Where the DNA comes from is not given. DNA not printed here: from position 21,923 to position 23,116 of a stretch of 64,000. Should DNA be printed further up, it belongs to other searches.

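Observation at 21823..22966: Ferredoxin plus truncated AOR-family protein inserted between pgk and tpiA in the glycolytic operon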

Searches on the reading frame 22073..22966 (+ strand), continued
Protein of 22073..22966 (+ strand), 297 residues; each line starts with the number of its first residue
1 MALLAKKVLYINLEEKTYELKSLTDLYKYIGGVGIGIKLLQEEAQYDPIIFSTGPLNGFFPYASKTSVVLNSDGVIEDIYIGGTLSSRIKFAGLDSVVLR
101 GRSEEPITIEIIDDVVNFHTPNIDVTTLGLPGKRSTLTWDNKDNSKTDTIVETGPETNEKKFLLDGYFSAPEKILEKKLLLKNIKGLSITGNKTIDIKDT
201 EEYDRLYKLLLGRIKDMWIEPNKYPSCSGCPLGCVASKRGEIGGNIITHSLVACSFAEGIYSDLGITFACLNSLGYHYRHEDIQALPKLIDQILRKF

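Call 22: search_protein_families(library=pfam, proteins=[P0162, P0164, P0166, P0168, P0171, P0169, P0158, P0152, P0190], max_evalue=0.001)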
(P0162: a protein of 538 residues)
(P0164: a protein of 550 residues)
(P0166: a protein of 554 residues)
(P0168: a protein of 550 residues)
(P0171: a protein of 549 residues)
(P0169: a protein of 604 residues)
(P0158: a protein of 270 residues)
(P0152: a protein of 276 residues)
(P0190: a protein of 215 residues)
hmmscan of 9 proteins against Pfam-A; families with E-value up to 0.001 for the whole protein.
P0162 (538 aa): 2 families
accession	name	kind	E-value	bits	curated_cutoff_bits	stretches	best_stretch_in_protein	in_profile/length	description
PF02730.20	AFOR_N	-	3.9e-38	131.6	29.8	1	7-193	2-196/199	Aldehyde ferredoxin oxidoreductase, N-terminal domain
PF01314.23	AFOR_C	-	5.4e-14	52.6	27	1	215-370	10-189/385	Aldehyde ferredoxin oxidoreductase, domains 2 & 3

P0164 (550 aa): 2 families
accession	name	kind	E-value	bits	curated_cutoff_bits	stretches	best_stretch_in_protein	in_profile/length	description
PF02730.20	AFOR_N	-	2.2e-45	155.3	29.8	1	5-192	2-197/199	Aldehyde ferredoxin oxidoreductase, N-terminal domain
PF01314.23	AFOR_C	-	6.9e-18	65.4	27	1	225-548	17-363/385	Aldehyde ferredoxin oxidoreductase, domains 2 & 3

P0166 (554 aa): 2 families
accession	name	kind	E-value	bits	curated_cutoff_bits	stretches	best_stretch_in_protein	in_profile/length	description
PF02730.20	AFOR_N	-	5.2e-37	128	29.8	1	8-203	3-198/199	Aldehyde ferredoxin oxidoreductase, N-terminal domain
PF01314.23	AFOR_C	-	6.6e-26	91.8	27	1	231-544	19-363/385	Aldehyde ferredoxin oxidoreductase, domains 2 & 3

P0168 (550 aa): 2 families
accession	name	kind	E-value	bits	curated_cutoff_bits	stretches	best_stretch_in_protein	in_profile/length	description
PF02730.20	AFOR_N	-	9.8e-45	153.2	29.8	1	8-196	2-198/199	Aldehyde ferredoxin oxidoreductase, N-terminal domain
PF01314.23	AFOR_C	-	1.1e-12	48.3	27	1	300-534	96-350/385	Aldehyde ferredoxin oxidoreductase, domains 2 & 3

P0171 (549 aa): 2 families
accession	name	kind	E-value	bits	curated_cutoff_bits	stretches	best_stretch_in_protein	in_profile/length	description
PF02730.20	AFOR_N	-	1.8e-33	116.4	29.8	1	7-194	2-198/199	Aldehyde ferredoxin oxidoreductase, N-terminal domain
PF01314.23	AFOR_C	-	1.4e-10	41.4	27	1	300-544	96-365/385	Aldehyde ferredoxin oxidoreductase, domains 2 & 3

P0169 (604 aa): 2 families
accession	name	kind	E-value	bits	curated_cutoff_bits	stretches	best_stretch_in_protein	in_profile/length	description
PF02730.20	AFOR_N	-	6.9e-68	228.8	29.8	1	11-209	2-198/199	Aldehyde ferredoxin oxidoreductase, N-terminal domain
PF01314.23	AFOR_C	-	2e-52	179.1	27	1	226-574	4-361/385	Aldehyde ferredoxin oxidoreductase, domains 2 & 3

P0158 (270 aa): 1 family
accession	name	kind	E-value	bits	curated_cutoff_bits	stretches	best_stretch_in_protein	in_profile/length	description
PF02730.20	AFOR_N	-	1.3e-10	41.7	29.8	1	6-118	2-128/199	Aldehyde ferredoxin oxidoreductase, N-terminal domain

P0152 (276 aa): 1 family
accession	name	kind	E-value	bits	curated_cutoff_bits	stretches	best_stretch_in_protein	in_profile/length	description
PF02730.20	AFOR_N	-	1.6e-13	51.3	29.8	1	6-119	2-129/199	Aldehyde ferredoxin oxidoreductase, N-terminal domain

P0190 (215 aa): 0 families

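Call 23: find_encoding_contigs(protein=P0162, flank=6000, max_places=3)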
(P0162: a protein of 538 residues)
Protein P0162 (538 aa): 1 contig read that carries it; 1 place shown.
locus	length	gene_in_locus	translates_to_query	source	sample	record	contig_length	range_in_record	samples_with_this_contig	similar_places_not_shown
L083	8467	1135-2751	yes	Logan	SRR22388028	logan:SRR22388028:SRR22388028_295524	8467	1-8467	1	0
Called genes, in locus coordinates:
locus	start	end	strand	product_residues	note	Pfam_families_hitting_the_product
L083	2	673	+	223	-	?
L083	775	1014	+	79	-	-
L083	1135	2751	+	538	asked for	PF02730:AFOR_N, PF01314:AFOR_C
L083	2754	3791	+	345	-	PF03816:LytR_cpsA_psr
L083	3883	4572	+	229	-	PF21694:DNA_pol3_delta_C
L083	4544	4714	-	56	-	-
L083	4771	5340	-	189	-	PF04350:PilO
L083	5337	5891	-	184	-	-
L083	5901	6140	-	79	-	PF01649:Ribosomal_S20p (weak)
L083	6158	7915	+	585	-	PF03023:MurJ, PF13440:Polysacc_synt_3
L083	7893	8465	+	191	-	?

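Call 24: find_encoding_contigs(protein=P0164, flank=6000, max_places=3)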
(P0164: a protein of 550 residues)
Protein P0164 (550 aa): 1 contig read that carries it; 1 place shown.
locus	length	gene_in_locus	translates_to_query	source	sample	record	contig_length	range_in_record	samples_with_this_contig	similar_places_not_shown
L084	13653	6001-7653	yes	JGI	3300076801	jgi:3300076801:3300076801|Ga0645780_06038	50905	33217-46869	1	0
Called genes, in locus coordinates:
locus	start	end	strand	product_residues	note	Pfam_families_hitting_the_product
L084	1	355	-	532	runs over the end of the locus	PF02388:FemAB, PF13480:Acetyltransf_6, PF02388:FemAB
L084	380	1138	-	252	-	PF00398:RrnaAD, PF08241:Methyltransf_11 (weak), PF13649:Methyltransf_25 (weak)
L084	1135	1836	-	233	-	PF07501:G5, PF06725:3D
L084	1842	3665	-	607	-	PF00580:UvrD-helicase, PF13245:AAA_19, PF13604:AAA_30 (faint), PF01443:Viral_helicase1 (faint), PF13361:UvrD_C, PF13538:UvrD_C_2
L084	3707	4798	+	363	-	PF00044:Gp_dh_N, PF02800:Gp_dh_C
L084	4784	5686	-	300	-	PF14238:DUF4340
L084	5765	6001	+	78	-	-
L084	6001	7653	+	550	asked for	PF02730:AFOR_N, PF01314:AFOR_C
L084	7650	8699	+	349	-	PF03816:LytR_cpsA_psr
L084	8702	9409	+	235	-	PF21694:DNA_pol3_delta_C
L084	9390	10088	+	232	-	PF04203:Sortase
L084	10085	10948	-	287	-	PF00041:fn3 (weak), PF16656:Pur_ac_phosph_N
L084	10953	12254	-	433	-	PF16656:Pur_ac_phosph_N (weak)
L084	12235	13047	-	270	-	PF01833:TIG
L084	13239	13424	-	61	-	-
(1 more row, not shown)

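Call 25: find_encoding_contigs(protein=P0166, flank=6000, max_places=3)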
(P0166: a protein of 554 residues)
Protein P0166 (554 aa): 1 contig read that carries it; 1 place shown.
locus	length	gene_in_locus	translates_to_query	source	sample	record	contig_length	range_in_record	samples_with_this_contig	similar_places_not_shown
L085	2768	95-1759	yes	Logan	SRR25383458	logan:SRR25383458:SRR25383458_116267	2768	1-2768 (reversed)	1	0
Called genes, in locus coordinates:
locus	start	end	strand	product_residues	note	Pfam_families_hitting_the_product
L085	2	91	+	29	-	?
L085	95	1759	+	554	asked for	PF02730:AFOR_N, PF01314:AFOR_C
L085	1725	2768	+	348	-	?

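Call 29: search_protein_families(library=ncbifam, proteins=[P0162, P0164, P0166, P0169, P0170, P0186, P0241], max_evalue=0.00001)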
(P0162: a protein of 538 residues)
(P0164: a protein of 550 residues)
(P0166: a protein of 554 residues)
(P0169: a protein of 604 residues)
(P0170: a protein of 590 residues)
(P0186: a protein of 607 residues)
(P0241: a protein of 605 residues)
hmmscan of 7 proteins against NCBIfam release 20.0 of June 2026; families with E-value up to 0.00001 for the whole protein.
P0162 (538 aa): 1 family
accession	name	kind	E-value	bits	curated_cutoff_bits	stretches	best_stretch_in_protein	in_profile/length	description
NF007354.0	PRK09849.1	equivalog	1.2e-18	67.1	868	1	8-202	12-213/703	aldehyde ferredoxin oxidoreductase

P0164 (550 aa): 1 family
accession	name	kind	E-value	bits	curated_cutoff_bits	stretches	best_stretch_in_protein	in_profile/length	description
NF007354.0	PRK09849.1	equivalog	3.9e-26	91.8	868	1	5-216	11-230/703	aldehyde ferredoxin oxidoreductase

P0166 (554 aa): 2 families
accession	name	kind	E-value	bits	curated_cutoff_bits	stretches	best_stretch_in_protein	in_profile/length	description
NF007354.0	PRK09849.1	equivalog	3e-19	69.1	868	1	5-211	9-214/703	aldehyde ferredoxin oxidoreductase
NF040818.1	GAPOR_Arch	equivalog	2.3e-07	29.5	1300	1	7-125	4-122/654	glyceraldehyde-3-phosphate:ferredoxin oxidoreductase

P0169 (604 aa): 1 family
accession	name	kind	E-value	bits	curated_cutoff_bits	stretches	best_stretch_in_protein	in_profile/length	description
NF007354.0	PRK09849.1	equivalog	4e-42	144.7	868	1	11-225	11-223/703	aldehyde ferredoxin oxidoreductase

P0170 (590 aa): 2 families
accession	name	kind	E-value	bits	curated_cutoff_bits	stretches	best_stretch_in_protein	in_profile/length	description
NF007354.0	PRK09849.1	equivalog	9.8e-46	156.6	868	1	12-234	11-231/703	aldehyde ferredoxin oxidoreductase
NF040818.1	GAPOR_Arch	equivalog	9.1e-08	30.8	1300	1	14-131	6-122/654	glyceraldehyde-3-phosphate:ferredoxin oxidoreductase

P0186 (607 aa): 2 families
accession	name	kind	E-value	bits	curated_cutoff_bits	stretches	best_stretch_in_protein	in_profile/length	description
NF007354.0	PRK09849.1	equivalog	2.1e-45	155.5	868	1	6-225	11-230/703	aldehyde ferredoxin oxidoreductase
NF040818.1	GAPOR_Arch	equivalog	7.6e-07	27.8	1300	0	47-129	44-126/654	glyceraldehyde-3-phosphate:ferredoxin oxidoreductase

P0241 (605 aa): 2 families
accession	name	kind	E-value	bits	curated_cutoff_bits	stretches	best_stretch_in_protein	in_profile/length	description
NF007354.0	PRK09849.1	equivalog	3.2e-62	211.1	868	1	5-221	5-218/703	aldehyde ferredoxin oxidoreductase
NF040818.1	GAPOR_Arch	equivalog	1e-11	43.9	1300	1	12-133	5-124/654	glyceraldehyde-3-phosphate:ferredoxin oxidoreductase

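Call 35: fold_search(model_id=the predicted structure, library=pdb)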
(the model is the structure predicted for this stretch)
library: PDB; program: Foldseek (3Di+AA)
matches with E <= 10: 297; with E <= 0.001: 9
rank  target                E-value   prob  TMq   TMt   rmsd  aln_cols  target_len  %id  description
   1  1aor_A                3.3e-13  1.00  0.54  0.28   3.0       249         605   20  STRUCTURE OF A HYPERTHERMOPHILIC TUNGSTOPTERIN ENZYME, ALDEHYDE FERREDOXIN OXIDOREDUCTASE (released 1995-04-20)
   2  9g7j_A                4.2e-12  1.00  0.54  0.28   3.6       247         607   22  Crystal structure of the tungsten-dependent aldehyde:ferredoxin oxidoreductase from Clostridium autoethanogenum. (released 2025-05-28)
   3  9mqx_D                5.2e-12  1.00  0.54  0.28   3.8       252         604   20  Electron-bifurcating Tungstopyranopterin-containing aldehyde oxidoreductase with NADH (released 2025-07-16)
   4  6x1o_C                8.8e-11  1.00  0.54  0.27   3.5       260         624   18  WOR5 from Pyrococcus furiosus, as crystallized (released 2021-11-24)
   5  1b25_A                1.1e-10  1.00  0.55  0.28   3.0       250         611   20  FORMALDEHYDE FERREDOXIN OXIDOREDUCTASE FROM PYROCOCCUS FURIOSUS (released 1999-03-24)
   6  6x1o_A                1.1e-10  1.00  0.53  0.26   4.0       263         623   17  WOR5 from Pyrococcus furiosus, as crystallized (released 2021-11-24)
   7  8c0z_A                1.5e-10  1.00  0.52  0.26   4.5       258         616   20  CryoEM structure of a tungsten-containing aldehyde oxidoreductase from Aromatoleum aromaticum (released 2023-05-31)
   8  4z3w_C                1.7e-10  1.00  0.52  0.25   4.3       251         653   17  Active site complex BamBC of Benzoyl Coenzyme A reductase in complex with 1,5 Dienoyl-CoA (released 2015-06-24)
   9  4z3w_A                5.3e-10  1.00  0.52  0.25   4.2       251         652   18  Active site complex BamBC of Benzoyl Coenzyme A reductase in complex with 1,5 Dienoyl-CoA (released 2015-06-24)
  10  6u4k                  1.6e-02  0.21  0.16  0.13  21.3       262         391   10  Human talin2 residues 1-403 (released 2020-07-08)
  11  8tee_B                3.9e-02  0.11  0.16  0.13  24.1       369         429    7  Crystal structure of Kindlin2 in complex with K794Q mutated beta1 integrin (released 2024-07-03)
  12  7yui_A                4.4e-02  0.21  0.15  0.14  14.0       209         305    7  Crystal structure of HOIL-1L(195-423) in complex with the linear tetra-ubiquitin (released 2023-08-30)
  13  7sbi_B                7.0e-02  0.25  0.15  0.24  14.0       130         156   12  Tandem diubiquitin-like domain from chicken 2'-5'-oligoadenylate synthetase-like protein (released 2022-01-12)
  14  7sbi_A                7.0e-02  0.16  0.14  0.23  14.0       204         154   12  Tandem diubiquitin-like domain from chicken 2'-5'-oligoadenylate synthetase-like protein (released 2022-01-12)
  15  6n5m_A                7.8e-02  0.16  0.15  0.24  17.0       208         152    5  Crystal structure of ABIN-1 UBAN in complex with one M1-linked di-ubiquitin (released 2019-07-17)
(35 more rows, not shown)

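Call 43: predict_structure(alignment_id=A3)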
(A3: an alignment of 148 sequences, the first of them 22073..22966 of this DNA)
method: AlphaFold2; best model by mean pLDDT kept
length: 297 residues; sequences in the alignment: 148
mean_pLDDT: 91.6   pTM: 0.90
mean pLDDT of the five models: 91.6, 91.4, 90.8, 90.8, 87.9
residues with pLDDT >= 90: 264; 70-90: 11; 50-70: 5; < 50: 17
segments of 3 or more residues with pLDDT < 50: 143-158
pLDDT, mean of each block of 10 residues (from residue 1): 82 98 96 97 98 95 96 95 96 98 97 97 93 93 43 46 94 94 97 95 98 93 92 93 95 95 97 95 97 94
secondary structure, 60 per line:
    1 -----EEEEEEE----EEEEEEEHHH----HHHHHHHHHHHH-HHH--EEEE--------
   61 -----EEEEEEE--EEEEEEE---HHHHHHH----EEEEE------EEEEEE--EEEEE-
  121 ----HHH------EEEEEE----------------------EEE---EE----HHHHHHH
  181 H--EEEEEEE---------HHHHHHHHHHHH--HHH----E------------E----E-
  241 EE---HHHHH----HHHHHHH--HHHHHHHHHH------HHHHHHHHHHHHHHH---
elements in order: E6-12 E17-23 H31-42 E49-52 E66-72 E75-81 H85-91 E96-100 E107-112 E115-119 E134-139 E162-164 H174-181 E184-190 H200-211 H246-250 H255-261 H264-273 H280-294

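Call 47: find_homologous_proteins(query=P0162, max_evalue=1e-20)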
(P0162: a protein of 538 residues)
Query P0162 (538 aa): 182 proteins with E <= 1e-20 among 8000 candidates; the best 120 are listed.
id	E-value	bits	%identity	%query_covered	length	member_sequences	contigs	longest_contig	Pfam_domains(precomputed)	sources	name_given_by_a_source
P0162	0.0e+0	1186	100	100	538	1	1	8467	PF02730.21,PF01314.24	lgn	-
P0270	3.6e-139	483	46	99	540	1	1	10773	PF02730.21,PF01314.24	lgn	-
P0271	1.2e-138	481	46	99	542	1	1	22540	PF02730.21,PF01314.24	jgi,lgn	-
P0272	9.8e-138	478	46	99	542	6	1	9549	PF02730.21,PF01314.24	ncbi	-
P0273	3.0e-137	477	45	99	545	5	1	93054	PF02730.21,PF01314.24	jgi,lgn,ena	-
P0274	5.7e-137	476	46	99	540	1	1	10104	PF02730.21,PF01314.24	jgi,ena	-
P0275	2.5e-136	474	45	99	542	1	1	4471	PF02730.21,PF01314.24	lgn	-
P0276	7.3e-136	472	45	99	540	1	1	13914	PF02730.21,PF01314.24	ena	-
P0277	1.6e-135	471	44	98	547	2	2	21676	PF02730.21,PF01314.24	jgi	-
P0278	5.8e-135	469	45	99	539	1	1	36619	PF02730.21,PF01314.24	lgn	-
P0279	3.5e-134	466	45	99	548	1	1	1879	PF02730.21,PF01314.24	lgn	-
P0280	5.8e-134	466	45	99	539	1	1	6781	PF02730.21,PF01314.24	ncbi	-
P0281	4.1e-133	463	44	98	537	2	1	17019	PF02730.21,PF01314.24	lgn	-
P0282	6.7e-133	462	44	98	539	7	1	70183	PF02730.21,PF01314.24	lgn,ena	-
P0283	1.1e-131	458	44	99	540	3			PF02730.21,PF01314.24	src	-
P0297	1.7e-127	444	44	100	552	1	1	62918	PF02730.21,PF01314.24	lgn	-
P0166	3.0e-127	444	43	100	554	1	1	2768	PF02730.21,PF01314.24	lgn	-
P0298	3.0e-127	444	44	98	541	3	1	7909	PF02730.21,PF01314.24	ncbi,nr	ncbi:MAG: aldehyde ferredoxin oxidoreductase N-terminal domain-containing protein [candidate divisio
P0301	2.3e-126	441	42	99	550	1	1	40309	PF02730.21,PF01314.24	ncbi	-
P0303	5.9e-124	433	44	97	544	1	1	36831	PF02730.21,PF01314.24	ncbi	ncbi:MAG: aldehyde ferredoxin oxidoreductase N-terminal domain-containing protein [Patescibacteria g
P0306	4.4e-119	417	43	98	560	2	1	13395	PF02730.21,PF01314.24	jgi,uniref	uniref:Aldehyde ferredoxin oxidoreductase N-terminal domain-containing protein n=1 Tax=candidate div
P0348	2.2e-61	226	30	99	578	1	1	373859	PF02730.21,PF01314.24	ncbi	ncbi:aldehyde ferredoxin oxidoreductase C-terminal domain-containing protein [Peptococcaceae bacteri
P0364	2.3e-57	213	31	99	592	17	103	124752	PF02730.21,PF01314.24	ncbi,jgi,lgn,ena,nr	ncbi:MAG TPA: aldehyde ferredoxin oxidoreductase C-terminal domain-containing protein [Clostridia ba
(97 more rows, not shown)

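Call 48: find_encoding_contigs(protein=P0273, flank=10000, max_places=2)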
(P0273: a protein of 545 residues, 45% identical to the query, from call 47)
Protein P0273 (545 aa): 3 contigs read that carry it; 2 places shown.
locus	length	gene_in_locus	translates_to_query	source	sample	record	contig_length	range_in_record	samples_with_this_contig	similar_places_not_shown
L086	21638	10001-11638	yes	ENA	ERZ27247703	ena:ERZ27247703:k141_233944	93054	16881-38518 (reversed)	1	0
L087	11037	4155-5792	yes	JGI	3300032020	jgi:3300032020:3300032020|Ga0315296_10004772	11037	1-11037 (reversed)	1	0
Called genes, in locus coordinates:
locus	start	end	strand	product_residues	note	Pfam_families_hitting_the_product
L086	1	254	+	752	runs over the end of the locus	PF00403:HMA, PF00122:E1-E2_ATPase, PF00702:Hydrolase, PF08282:Hydrolase_3 (faint)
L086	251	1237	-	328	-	PF02388:FemAB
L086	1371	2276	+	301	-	PF02388:FemAB, PF13480:Acetyltransf_6, PF02388:FemAB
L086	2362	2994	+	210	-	-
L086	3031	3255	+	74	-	-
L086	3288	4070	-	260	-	PF00398:RrnaAD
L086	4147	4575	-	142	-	PF06725:3D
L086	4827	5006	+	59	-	-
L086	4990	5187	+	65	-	-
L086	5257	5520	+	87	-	PF00085:Thioredoxin, PF13098:Thioredoxin_2, PF13905:Thioredoxin_8 (weak), PF13192:Thioredoxin_3 (weak)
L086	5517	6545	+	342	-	PF00044:Gp_dh_N, PF02800:Gp_dh_C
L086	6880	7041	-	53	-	-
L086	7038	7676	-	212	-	PF09335:VTT_dom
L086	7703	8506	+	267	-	-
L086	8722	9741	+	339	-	PF00162:PGK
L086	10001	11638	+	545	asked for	PF02730:AFOR_N, PF01314:AFOR_C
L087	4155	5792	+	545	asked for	PF02730:AFOR_N, PF01314:AFOR_C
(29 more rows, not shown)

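Call 49: find_encoding_contigs(protein=P0297, flank=10000, max_places=2)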
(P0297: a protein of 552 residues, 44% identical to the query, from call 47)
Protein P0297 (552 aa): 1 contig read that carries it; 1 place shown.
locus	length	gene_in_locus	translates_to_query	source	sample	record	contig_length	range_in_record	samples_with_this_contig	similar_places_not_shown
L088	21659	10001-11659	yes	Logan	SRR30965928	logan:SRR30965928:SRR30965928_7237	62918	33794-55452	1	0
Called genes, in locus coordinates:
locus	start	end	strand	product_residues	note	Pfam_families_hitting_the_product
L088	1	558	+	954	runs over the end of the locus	PF00580:UvrD-helicase, PF01443:Viral_helicase1 (faint), PF13245:AAA_19, PF21445:ADDB_N (weak), PF13361:UvrD_C, PF13538:UvrD_C_2 (faint), PF12705:PDDEXK_1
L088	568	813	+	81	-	PF09962:DUF2196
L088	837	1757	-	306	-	PF02388:FemAB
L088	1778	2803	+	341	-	PF02388:FemAB, PF13480:Acetyltransf_6, PF02388:FemAB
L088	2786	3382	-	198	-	PF14378:PAP2_3, PF01569:PAP2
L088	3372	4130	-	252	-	PF00398:RrnaAD, PF13847:Methyltransf_31 (weak), PF08241:Methyltransf_11 (faint), PF13649:Methyltransf_25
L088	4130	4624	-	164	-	-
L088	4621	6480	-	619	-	PF00580:UvrD-helicase, PF13086:AAA_11 (faint), PF13245:AAA_19, PF13604:AAA_30 (faint), PF01443:Viral_helicase1 (faint), PF13361:UvrD_C, PF13538:UvrD_C_2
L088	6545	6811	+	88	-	PF00085:Thioredoxin, PF08534:Redoxin (weak), PF13098:Thioredoxin_2, PF13192:Thioredoxin_3, PF13905:Thioredoxin_8 (faint)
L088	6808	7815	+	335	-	PF00044:Gp_dh_N, PF02800:Gp_dh_C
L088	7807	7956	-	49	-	-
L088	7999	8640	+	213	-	-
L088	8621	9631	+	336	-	PF00162:PGK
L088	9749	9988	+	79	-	-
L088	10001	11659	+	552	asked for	PF02730:AFOR_N, PF01314:AFOR_C (weak)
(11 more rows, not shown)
